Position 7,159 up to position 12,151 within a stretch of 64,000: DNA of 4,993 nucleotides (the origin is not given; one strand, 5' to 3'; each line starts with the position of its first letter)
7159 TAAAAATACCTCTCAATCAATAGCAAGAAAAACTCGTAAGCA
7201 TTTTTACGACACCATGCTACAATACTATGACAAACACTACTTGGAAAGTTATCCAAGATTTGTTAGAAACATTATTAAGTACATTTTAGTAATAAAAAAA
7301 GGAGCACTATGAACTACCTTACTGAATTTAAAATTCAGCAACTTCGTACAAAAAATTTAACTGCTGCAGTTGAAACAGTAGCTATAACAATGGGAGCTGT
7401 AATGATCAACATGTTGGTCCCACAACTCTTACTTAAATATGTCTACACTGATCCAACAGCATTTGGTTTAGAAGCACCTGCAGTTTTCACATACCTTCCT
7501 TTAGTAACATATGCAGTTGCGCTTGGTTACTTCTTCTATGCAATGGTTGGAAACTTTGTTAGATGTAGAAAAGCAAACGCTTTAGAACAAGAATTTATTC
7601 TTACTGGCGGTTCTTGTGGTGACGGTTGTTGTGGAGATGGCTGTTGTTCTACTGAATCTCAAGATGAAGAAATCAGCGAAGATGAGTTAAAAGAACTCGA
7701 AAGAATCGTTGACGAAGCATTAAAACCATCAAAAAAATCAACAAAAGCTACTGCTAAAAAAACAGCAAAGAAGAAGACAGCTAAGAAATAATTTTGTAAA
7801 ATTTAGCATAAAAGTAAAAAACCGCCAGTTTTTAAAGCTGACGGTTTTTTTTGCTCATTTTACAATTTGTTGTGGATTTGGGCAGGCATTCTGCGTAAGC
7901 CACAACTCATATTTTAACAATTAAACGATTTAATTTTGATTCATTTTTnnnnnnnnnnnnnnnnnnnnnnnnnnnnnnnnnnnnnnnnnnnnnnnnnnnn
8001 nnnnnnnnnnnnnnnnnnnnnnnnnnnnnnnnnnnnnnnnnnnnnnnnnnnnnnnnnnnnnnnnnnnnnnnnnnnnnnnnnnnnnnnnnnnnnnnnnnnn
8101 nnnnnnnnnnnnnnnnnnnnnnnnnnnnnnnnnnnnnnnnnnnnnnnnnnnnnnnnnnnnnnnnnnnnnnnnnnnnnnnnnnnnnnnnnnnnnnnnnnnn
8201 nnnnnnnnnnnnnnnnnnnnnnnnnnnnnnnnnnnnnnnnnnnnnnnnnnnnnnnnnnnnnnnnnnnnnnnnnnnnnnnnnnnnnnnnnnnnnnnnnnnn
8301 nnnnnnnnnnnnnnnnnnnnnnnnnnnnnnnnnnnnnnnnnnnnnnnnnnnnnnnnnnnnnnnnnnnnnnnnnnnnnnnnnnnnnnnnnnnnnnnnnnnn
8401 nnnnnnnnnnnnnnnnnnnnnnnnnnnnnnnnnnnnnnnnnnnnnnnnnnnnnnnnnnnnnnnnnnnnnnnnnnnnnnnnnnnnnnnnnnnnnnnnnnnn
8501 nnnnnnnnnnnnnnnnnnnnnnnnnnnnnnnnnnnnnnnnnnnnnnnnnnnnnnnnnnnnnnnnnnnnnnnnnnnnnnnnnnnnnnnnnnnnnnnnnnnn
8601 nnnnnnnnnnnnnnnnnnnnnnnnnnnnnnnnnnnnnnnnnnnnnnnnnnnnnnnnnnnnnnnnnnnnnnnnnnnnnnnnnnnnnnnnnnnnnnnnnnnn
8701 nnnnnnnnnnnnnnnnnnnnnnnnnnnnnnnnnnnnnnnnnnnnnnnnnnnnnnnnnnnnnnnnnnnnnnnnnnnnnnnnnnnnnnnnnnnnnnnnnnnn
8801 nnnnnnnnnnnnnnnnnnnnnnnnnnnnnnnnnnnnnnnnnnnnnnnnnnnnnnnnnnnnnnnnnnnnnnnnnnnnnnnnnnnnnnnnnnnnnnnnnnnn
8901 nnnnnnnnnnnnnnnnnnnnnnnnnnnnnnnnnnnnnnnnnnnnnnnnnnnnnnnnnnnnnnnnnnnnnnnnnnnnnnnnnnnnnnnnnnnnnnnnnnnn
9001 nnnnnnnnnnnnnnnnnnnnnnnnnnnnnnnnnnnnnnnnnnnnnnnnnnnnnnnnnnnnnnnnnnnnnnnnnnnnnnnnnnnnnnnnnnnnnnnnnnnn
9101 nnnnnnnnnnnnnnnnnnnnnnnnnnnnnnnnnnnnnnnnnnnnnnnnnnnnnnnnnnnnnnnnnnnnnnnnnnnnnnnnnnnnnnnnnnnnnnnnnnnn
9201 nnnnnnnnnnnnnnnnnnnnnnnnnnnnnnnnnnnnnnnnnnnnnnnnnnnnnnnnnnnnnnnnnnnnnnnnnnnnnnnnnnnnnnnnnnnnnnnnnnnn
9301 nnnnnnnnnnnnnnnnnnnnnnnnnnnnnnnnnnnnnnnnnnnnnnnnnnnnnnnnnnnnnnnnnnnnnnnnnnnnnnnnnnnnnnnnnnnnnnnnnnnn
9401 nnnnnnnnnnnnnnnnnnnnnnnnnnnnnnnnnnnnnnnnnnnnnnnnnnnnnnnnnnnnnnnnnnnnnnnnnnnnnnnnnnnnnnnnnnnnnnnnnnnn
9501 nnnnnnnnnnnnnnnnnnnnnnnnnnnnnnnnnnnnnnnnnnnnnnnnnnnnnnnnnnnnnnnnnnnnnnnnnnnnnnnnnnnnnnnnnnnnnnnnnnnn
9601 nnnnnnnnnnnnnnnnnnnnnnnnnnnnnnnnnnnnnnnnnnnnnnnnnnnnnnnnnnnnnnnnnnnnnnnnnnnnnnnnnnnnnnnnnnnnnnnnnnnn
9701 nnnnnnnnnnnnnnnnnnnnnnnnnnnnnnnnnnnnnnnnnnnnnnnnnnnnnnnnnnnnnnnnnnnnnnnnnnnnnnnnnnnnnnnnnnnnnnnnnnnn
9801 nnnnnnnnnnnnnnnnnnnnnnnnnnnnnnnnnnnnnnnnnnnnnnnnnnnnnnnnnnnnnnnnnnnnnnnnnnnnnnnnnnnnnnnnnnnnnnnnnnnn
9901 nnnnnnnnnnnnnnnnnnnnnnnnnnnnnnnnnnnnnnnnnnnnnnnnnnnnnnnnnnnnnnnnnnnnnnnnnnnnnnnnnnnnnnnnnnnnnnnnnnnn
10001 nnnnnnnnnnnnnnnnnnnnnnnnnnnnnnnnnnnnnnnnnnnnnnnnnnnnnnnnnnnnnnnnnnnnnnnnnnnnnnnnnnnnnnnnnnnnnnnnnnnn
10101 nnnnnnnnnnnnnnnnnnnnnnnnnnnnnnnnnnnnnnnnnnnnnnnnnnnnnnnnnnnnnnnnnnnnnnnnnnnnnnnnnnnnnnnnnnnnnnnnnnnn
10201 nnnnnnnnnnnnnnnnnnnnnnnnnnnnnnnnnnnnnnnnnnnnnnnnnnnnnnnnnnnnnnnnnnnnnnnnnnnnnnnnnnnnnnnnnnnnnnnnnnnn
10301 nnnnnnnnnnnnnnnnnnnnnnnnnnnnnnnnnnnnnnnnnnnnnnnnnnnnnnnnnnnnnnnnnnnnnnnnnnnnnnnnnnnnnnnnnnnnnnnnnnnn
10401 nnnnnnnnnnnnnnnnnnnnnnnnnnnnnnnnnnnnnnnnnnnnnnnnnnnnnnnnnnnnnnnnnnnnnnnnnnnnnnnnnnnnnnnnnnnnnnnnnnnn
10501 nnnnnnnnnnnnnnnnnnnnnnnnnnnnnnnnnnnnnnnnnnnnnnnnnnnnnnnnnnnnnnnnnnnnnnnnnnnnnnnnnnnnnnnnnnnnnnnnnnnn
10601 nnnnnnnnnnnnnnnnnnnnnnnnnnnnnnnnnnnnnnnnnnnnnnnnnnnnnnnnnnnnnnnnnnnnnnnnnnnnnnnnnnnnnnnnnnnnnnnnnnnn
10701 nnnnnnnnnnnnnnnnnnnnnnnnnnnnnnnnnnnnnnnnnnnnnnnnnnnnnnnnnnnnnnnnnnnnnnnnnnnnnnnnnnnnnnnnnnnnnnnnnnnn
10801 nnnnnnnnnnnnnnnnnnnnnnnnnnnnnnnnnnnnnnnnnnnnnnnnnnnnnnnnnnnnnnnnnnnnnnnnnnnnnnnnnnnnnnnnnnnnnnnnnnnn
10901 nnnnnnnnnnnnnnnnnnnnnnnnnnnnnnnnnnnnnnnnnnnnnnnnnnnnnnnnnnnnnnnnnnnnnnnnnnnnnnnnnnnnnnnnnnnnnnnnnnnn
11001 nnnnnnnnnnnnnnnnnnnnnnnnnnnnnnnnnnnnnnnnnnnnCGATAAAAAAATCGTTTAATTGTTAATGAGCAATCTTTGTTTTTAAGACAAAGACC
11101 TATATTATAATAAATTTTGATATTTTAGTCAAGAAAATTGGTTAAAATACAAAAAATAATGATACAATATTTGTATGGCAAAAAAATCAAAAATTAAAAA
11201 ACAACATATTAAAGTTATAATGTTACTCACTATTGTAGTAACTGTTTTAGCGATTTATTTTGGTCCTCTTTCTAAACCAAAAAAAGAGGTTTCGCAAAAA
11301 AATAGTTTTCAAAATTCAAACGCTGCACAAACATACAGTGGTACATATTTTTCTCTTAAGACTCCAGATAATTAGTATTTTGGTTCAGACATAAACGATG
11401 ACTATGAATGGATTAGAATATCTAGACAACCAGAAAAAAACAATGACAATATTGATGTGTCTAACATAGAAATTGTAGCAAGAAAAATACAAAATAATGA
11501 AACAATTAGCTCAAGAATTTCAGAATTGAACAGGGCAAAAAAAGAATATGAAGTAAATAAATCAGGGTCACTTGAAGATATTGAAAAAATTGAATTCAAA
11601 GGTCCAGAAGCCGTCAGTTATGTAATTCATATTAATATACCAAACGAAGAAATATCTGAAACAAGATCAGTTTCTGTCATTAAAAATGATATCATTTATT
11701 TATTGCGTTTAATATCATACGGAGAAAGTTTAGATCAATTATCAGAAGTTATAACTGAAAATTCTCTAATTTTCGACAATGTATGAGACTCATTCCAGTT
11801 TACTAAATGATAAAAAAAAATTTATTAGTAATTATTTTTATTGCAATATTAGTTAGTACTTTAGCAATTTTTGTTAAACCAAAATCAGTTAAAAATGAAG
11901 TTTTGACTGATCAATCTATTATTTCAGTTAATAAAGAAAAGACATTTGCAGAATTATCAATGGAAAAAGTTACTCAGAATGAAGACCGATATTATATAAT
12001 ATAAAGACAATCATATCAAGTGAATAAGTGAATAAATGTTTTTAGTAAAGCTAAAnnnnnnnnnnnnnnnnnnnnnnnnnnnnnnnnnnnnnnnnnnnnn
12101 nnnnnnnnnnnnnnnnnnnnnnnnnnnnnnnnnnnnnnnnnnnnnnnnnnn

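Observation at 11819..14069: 85-bp perfect direct repeat (11819-11903 = 13985-14069) flanking a 2.1-kb segment: a recent partial duplication or gene conversion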

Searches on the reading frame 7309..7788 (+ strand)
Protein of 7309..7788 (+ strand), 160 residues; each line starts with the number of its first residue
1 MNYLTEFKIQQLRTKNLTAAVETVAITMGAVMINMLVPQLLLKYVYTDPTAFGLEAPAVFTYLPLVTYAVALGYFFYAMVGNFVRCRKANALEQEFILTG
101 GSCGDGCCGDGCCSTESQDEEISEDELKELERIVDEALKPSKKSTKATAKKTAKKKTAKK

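Call 27: search_protein_families(library=pfam, proteins=[window:7309-7788:+], max_evalue=0.001)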
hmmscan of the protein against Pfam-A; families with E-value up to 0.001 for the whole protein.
window:7309-7788:+ (160 aa): 0 families

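Call 44: search_protein_families(library=ncbifam, proteins=[window:7309-7788:+], max_evalue=1)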
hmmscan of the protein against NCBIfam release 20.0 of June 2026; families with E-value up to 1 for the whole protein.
window:7309-7788:+ (160 aa): 1 family
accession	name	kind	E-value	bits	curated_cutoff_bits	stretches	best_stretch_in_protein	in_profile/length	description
NF045950.1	MAG6090_repeat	domain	0.24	11.7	25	1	120-150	19-48/49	MAG6090-like repeat-containing lipoprotein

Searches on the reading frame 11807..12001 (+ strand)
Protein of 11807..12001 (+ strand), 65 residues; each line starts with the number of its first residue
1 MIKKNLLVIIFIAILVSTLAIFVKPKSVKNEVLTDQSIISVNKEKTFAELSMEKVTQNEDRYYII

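Call 7: search_protein_families(library=pfam, proteins=[window:11807-12001:+], max_evalue=0.1)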
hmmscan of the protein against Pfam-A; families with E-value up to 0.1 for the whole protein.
window:11807-12001:+ (65 aa): 2 families
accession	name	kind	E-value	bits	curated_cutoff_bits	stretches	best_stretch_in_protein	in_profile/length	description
PF11364.13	DUF3165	-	0.0057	17.4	25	1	9-55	3-49/81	Protein of unknown function (DUF3165)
PF01956.21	EMC3_TMCO1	-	0.07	13.4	27.1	1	7-55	17-65/169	Integral membrane protein EMC3/TMCO1-like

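Call 9: find_encoding_contigs(protein=window:11807-12001:+, flank=10000, max_places=10)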
Protein window:11807-12001:+ (65 aa): 1 contig read that carries it; 1 place shown.
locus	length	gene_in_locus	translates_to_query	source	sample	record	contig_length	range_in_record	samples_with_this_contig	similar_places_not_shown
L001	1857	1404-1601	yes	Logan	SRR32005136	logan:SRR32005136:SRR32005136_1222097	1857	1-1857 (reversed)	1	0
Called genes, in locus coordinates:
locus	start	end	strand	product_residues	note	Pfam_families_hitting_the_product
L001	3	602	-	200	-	?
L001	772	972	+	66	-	-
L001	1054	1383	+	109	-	-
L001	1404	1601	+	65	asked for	-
